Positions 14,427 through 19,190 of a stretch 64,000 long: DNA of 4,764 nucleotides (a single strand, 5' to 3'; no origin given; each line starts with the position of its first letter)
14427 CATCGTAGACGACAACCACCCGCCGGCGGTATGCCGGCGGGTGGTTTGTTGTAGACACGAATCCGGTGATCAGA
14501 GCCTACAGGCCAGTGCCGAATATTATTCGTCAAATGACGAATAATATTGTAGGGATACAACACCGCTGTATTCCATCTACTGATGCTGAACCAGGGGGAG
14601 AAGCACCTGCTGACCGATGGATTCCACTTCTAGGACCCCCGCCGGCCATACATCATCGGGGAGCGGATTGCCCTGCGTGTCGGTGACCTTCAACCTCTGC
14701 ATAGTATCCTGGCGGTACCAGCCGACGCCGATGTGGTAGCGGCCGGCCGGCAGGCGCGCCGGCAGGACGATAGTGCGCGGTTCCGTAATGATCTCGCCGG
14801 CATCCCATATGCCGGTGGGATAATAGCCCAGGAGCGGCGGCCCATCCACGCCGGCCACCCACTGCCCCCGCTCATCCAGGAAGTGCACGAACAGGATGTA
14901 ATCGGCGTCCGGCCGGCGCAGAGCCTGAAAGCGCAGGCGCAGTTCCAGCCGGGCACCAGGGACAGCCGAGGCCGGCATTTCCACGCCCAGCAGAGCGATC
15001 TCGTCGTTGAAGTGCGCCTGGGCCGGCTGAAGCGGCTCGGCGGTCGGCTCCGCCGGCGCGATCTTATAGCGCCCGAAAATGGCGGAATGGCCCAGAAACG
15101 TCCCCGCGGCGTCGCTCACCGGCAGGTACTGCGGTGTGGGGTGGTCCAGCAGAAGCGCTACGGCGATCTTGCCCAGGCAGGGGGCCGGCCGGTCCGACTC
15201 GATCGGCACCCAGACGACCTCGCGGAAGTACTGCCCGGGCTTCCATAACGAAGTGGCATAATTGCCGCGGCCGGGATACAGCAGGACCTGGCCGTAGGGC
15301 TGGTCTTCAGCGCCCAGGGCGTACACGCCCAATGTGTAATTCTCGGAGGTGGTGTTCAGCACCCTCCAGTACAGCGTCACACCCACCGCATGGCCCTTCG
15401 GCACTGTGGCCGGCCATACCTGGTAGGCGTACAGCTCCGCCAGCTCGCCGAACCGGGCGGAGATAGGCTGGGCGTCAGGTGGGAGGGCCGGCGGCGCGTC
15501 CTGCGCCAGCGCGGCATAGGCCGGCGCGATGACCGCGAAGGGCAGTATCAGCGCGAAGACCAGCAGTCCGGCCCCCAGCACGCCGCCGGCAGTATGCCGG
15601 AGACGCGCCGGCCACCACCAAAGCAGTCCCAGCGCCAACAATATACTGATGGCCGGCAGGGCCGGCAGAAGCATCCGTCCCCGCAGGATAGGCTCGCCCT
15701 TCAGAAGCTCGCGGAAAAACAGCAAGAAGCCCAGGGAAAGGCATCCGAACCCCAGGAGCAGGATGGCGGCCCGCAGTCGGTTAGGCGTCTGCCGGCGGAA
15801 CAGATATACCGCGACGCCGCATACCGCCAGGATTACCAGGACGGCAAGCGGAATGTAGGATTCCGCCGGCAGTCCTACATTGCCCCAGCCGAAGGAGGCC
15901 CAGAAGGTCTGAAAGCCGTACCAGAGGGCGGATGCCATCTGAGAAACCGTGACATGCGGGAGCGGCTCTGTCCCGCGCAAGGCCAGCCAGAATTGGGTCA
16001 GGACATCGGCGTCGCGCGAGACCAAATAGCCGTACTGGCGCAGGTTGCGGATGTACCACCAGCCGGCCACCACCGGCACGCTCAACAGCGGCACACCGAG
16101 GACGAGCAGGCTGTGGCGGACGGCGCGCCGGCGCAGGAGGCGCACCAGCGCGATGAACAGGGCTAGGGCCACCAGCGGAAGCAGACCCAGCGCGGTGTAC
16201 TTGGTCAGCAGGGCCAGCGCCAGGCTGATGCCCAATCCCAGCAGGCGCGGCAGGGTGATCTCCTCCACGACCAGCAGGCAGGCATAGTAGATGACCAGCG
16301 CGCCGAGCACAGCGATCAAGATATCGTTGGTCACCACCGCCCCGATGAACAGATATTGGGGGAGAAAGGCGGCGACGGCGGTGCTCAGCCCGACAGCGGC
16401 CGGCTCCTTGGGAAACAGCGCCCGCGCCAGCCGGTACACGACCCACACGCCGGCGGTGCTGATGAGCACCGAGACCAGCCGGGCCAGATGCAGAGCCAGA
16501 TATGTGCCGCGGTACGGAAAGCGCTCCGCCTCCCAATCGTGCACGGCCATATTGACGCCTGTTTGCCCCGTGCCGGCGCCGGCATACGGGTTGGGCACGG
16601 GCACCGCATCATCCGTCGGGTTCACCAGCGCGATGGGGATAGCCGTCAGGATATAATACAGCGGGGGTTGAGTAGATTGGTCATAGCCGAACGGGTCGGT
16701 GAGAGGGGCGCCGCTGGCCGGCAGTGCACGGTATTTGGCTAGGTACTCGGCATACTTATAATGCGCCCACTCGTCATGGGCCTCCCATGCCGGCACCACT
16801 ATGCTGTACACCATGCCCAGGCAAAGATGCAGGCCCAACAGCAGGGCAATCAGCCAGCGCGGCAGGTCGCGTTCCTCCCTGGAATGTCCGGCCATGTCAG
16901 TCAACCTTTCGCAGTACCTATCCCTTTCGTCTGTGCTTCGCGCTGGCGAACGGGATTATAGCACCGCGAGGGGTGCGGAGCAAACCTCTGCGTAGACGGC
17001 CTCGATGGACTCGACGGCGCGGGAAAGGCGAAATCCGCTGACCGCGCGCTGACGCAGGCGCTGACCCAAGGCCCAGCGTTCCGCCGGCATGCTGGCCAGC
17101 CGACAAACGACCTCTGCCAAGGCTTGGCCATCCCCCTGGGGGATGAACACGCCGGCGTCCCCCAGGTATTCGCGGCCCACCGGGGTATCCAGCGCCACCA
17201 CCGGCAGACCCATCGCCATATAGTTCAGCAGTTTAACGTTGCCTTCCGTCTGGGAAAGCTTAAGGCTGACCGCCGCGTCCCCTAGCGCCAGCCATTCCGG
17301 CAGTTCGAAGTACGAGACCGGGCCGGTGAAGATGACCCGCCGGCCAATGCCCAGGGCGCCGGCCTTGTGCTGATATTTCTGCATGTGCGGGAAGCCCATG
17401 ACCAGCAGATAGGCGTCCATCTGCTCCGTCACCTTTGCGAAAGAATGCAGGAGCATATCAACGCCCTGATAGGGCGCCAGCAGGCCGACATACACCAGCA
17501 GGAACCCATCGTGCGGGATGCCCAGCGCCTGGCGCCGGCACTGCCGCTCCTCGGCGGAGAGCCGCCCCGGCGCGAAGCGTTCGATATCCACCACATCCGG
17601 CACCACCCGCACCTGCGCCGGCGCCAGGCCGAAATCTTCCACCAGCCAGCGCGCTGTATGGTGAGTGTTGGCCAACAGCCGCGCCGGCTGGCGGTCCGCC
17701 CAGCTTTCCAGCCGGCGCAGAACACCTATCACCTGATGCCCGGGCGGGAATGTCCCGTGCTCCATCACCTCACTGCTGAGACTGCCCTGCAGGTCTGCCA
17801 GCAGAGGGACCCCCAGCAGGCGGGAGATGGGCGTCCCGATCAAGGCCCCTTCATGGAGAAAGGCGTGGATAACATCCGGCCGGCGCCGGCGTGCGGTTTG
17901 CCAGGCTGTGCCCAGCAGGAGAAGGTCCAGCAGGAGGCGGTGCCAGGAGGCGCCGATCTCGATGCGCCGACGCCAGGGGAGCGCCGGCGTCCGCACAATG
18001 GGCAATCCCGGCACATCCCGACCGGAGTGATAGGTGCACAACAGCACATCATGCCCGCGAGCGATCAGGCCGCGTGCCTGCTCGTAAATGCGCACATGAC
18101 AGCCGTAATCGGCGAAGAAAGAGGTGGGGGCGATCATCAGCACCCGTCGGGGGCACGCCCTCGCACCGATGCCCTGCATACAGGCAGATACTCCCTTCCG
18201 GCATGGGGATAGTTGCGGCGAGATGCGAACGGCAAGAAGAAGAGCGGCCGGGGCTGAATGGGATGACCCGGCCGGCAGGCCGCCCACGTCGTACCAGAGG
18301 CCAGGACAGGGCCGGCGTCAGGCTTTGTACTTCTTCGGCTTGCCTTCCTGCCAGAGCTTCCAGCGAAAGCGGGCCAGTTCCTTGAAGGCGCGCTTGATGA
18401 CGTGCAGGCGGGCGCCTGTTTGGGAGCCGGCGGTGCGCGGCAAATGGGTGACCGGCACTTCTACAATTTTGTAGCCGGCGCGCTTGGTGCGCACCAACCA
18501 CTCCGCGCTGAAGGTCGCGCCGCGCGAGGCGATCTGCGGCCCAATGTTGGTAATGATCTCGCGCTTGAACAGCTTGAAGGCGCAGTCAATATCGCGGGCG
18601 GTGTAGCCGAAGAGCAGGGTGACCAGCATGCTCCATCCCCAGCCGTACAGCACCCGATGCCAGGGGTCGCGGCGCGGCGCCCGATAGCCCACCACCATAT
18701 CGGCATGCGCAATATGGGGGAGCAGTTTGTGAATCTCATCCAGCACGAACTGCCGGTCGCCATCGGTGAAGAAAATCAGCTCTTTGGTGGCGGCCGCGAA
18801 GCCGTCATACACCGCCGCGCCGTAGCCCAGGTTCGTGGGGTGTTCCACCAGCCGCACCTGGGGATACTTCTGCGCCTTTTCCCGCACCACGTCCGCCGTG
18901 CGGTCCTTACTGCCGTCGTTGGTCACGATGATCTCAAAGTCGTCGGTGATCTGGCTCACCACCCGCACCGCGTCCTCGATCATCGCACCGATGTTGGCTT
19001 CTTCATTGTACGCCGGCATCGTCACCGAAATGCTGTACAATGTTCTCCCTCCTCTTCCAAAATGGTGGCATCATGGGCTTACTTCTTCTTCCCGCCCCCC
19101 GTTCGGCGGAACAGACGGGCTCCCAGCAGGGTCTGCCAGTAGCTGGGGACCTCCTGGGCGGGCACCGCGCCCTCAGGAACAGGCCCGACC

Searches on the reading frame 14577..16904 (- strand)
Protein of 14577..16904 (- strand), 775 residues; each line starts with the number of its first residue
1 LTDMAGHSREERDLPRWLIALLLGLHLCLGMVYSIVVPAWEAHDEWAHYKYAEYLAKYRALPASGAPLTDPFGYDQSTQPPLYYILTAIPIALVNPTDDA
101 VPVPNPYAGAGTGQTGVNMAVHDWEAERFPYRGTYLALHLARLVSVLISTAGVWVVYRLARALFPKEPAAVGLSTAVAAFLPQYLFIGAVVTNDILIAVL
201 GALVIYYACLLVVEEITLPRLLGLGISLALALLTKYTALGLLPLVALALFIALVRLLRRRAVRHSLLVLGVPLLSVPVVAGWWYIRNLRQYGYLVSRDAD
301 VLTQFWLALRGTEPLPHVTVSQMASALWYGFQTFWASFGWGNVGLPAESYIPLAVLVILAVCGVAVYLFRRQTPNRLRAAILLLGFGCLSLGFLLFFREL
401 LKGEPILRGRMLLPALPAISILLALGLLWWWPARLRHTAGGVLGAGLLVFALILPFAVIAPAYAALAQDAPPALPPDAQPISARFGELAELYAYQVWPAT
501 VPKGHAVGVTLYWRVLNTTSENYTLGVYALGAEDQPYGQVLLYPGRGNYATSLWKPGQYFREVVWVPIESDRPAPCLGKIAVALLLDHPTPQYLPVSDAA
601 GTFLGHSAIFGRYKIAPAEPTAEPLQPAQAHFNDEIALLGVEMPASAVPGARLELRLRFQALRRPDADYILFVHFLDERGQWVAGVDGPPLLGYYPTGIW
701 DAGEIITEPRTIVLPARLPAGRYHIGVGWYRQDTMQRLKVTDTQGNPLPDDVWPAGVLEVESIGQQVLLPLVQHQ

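Call 55: search_protein_families(library=pfam, proteins=[window:14577-16904:-], max_evalue=0.00001)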
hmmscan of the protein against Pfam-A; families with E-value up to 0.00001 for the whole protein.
window:14577-16904:- (775 aa): 1 family
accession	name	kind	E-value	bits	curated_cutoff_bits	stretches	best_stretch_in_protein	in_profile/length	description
PF13231.12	PMT_2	-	1.6e-10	41.9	26.1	1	141-283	24-158/160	Dolichyl-phosphate-mannose-protein mannosyltransferase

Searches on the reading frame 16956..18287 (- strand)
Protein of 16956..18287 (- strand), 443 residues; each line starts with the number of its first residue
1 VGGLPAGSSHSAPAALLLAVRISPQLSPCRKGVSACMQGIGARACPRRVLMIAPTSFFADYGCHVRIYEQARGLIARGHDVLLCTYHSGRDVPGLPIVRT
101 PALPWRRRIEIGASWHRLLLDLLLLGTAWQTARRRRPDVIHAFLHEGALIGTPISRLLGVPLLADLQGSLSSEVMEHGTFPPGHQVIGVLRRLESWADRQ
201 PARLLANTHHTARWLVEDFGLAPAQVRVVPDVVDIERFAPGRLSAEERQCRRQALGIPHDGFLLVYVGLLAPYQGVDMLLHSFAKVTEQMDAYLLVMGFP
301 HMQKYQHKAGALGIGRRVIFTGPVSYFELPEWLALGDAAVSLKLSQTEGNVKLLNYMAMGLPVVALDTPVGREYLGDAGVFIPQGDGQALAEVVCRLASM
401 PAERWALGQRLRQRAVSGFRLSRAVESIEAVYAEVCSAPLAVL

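Call 55: search_protein_families(library=pfam, proteins=[window:16956-18287:-], max_evalue=0.00001)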
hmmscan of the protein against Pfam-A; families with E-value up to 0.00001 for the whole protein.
window:16956-18287:- (443 aa): 4 families
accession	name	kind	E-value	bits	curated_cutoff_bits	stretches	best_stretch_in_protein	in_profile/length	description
PF13692.12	Glyco_trans_1_4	-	1.1e-22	81.3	27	1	263-398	3-140/142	Glycosyl transferases group 1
PF00534.26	Glycos_transf_1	-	1.8e-20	73.6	26.4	1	252-413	6-171/172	Glycosyl transferases group 1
PF13579.12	Glyco_trans_4_4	-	2.4e-17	64.2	29.7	1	62-230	2-156/158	Glycosyl transferase 4-like domain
PF13439.12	Glyco_transf_4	-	1.6e-16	61.3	28.5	1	64-237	5-170/170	Glycosyltransferase Family 4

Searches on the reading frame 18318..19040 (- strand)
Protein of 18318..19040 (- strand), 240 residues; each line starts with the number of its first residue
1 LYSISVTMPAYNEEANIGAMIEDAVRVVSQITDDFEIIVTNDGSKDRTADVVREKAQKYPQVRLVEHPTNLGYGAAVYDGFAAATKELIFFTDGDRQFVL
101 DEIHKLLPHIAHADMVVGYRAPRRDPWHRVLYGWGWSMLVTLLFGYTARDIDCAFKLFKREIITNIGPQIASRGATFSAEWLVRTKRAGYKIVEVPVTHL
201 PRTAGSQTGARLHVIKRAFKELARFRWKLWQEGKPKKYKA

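Call 55: search_protein_families(library=pfam, proteins=[window:18318-19040:-], max_evalue=0.00001)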
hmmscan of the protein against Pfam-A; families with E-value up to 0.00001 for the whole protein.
window:18318-19040:- (240 aa): 3 families
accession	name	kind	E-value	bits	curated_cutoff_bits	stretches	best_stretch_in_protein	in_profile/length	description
PF00535.33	Glycos_transf_2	-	1e-28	100.8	23.3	1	5-163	1-164/168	Glycosyl transferase family 2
PF13641.12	Glyco_tranf_2_3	-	4.1e-10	40.5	27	1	4-98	3-99/230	Glycosyltransferase like family 2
PF10111.15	Glyco_tranf_2_2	-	3e-09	37.2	27.3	1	5-111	1-107/276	Glycosyltransferase like family 2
